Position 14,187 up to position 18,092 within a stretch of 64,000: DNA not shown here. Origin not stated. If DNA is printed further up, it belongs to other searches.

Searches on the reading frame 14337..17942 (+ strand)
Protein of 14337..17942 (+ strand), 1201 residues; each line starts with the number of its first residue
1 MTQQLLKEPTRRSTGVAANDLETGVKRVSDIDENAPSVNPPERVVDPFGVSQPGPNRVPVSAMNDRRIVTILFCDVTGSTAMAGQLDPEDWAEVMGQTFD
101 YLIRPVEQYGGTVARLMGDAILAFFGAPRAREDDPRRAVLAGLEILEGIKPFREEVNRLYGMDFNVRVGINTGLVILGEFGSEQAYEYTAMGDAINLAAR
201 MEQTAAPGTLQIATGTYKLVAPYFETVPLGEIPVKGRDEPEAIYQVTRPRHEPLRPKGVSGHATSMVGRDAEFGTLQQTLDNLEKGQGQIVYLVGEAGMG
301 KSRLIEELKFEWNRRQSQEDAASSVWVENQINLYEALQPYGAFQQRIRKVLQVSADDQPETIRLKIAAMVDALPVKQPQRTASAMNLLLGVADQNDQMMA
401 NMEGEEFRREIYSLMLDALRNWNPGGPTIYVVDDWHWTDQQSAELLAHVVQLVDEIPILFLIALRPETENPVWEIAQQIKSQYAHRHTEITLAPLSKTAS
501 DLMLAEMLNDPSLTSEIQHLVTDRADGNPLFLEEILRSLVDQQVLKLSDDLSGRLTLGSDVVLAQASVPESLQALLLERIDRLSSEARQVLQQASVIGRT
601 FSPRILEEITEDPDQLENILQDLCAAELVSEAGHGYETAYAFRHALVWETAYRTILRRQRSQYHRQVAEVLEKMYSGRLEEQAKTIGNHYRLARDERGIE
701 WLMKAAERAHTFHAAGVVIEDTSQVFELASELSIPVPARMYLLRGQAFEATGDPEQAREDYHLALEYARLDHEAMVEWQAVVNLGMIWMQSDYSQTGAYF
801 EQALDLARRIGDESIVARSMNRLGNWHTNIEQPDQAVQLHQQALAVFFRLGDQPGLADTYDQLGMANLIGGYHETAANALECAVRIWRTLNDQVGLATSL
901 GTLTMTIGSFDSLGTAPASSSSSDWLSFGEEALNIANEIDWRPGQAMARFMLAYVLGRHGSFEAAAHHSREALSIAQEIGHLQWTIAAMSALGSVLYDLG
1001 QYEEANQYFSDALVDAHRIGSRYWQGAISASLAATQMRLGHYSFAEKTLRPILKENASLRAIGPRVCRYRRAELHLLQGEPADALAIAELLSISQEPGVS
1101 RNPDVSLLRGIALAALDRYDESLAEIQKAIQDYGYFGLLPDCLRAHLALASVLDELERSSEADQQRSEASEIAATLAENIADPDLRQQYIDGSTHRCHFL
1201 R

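Call 5: search_protein_families(library=pfam, proteins=[window:14337-17942:+], max_evalue=0.01)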
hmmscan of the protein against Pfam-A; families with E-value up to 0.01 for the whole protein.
window:14337-17942:+ (1201 aa): 16 families
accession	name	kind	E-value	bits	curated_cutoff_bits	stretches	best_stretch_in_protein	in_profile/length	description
PF13424.12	TPR_12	-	6.2e-27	94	30.1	4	788-846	14-74/77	Tetratricopeptide repeat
PF00211.25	Guanylate_cyc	-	2.1e-23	83.3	21.9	1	68-241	8-177/183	Adenylate and Guanylate cyclase catalytic domain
PF13191.12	AAA_16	-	1.9e-19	71.2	32.6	1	267-460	3-166/167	AAA ATPase domain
PF00515.34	TPR_1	-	2.9e-12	46.3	27.8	0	738-766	1-29/34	Tetratricopeptide repeat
PF07719.23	TPR_2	-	2e-11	43.5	27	0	988-1013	3-28/34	Tetratricopeptide repeat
PF17874.7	TPR_MalT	-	6.5e-11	42.5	45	1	863-1130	46-307/336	MalT-like TPR region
PF13374.12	TPR_10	-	4.9e-10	39.5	27.5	2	816-846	1-31/42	Tetratricopeptide repeat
PF13181.12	TPR_8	-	2.3e-08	34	25.7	0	738-768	1-31/34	Tetratricopeptide repeat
PF13432.12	TPR_16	-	9.8e-08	32.8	32.7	0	1107-1162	1-50/65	Tetratricopeptide repeat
PF13176.12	TPR_7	-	5.7e-06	26.5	27.9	0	820-845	2-27/36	Tetratricopeptide repeat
PF13401.12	AAA_22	-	2.5e-05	25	27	1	287-467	4-125/130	AAA domain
PF05729.18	NACHT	-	7.8e-05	23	26.7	1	290-501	2-157/167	NACHT domain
PF10923.14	BrxC_BrxD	-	0.00087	18.7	22.2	1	262-331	23-89/414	BREX system ATP-binding protein BrxC/D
PF22871.2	AimR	-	0.0012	18.5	26.7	1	738-828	131-218/309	AimR transcriptional regulator-like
PF13428.12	TPR_14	-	0.0023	18.9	23.5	0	739-766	2-29/44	Tetratricopeptide repeat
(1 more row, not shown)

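Call 6: search_protein_families(library=ncbifam, proteins=[window:14337-17942:+], max_evalue=0.01)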
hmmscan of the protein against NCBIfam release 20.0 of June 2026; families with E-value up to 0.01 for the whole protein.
window:14337-17942:+ (1201 aa): 11 families
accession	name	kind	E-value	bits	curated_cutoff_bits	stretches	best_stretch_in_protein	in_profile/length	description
TIGR03903.1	TOMM_kin_cyc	equivalog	5.8e-76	256.3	705.75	1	63-823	282-1022/1267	TOMM system kinase/cyclase fusion protein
NF041717.1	HaaA_phane_TPR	equivalog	2.8e-19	68.7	1125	1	834-1027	529-713/882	cyclophane-containing RiPP biosynthesis TPR protein HaaT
NF053617.1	SARPRegAfsRStmc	equivalog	1.6e-17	62.8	1430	2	737-892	735-891/986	SARP-family global regulator AfsR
NF053520.1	HK_Porph_FimS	equivalog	9.8e-16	57.1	600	1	718-1015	25-313/618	sensor histidine kinase FimS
NF053720.1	NsdA_fam_reg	subfamily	2.6e-09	37.1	75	2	796-846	220-270/432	NsdA family TPR-like regulatory protein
NF040959.1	MamA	equivalog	5.4e-07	29.3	200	0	745-881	78-197/204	magnetosome protein MamA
NF058673.1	LipAdnlyCyLipJMY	equivalog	4e-06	25.8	800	1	63-217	290-419/449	bifunctional lipase/adenylate cyclase LipJ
TIGR02917.1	PEP_TPR_lipo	equivalog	4.9e-06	24.7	312.2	1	943-1057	258-360/899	XrtA/PEP-CTERM system TPR-repeat protein PrsT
TIGR02521.1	type_IV_pilW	equivalog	2.1e-05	24.2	154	1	938-1056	57-165/234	type IV pilus biogenesis/stability protein PilW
NF052415.1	T3SS_chap_SctY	equivalog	0.00072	20.1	70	0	1071-1130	46-104/106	type III secretion apparatus assembly chaperone SctY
NF058541.1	SusR_regulator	equivalog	0.0015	17.8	480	1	943-1032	200-287/515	SusR family glycan utilization regulator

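Call 62: search_protein_families(library=padloc, proteins=[window:14337-17942:+], max_evalue=0.001)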
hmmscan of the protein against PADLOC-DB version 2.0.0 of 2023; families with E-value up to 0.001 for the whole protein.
window:14337-17942:+ (1201 aa): 11 families
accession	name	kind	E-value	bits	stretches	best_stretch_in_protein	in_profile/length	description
PDLC00734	PycC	-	9.5e-23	78.9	1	66-204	187-328/374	Pycsar cyclase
PDLC01169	TPR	-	2.2e-16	58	2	730-849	101-220/252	TPR repeats containing protein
PDLC02370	PycC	-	3.4e-16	57.5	1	69-206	82-224/340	-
PDLC02367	PycC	-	2.4e-15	54.6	1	69-221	44-193/226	-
PDLC00764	PycC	-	7.2e-12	42.9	1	67-206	93-239/449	Pycsar cyclase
PDLC00766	PycC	-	1.2e-08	32.7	1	69-220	44-195/232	Pycsar cyclase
PDLC02369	PycC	-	3.7e-08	31.2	1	69-219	47-190/248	-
PDLC00765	PycC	-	4.2e-07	27.4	1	72-222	261-414/477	Pycsar cyclase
PDLC00767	PycC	-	3.5e-05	21.3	1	69-206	93-235/337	Pycsar cyclase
PDLC02366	PycC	-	0.00053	17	1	108-218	321-431/486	-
PDLC00763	PycC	-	0.00076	16.9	0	69-218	54-205/268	Pycsar cyclase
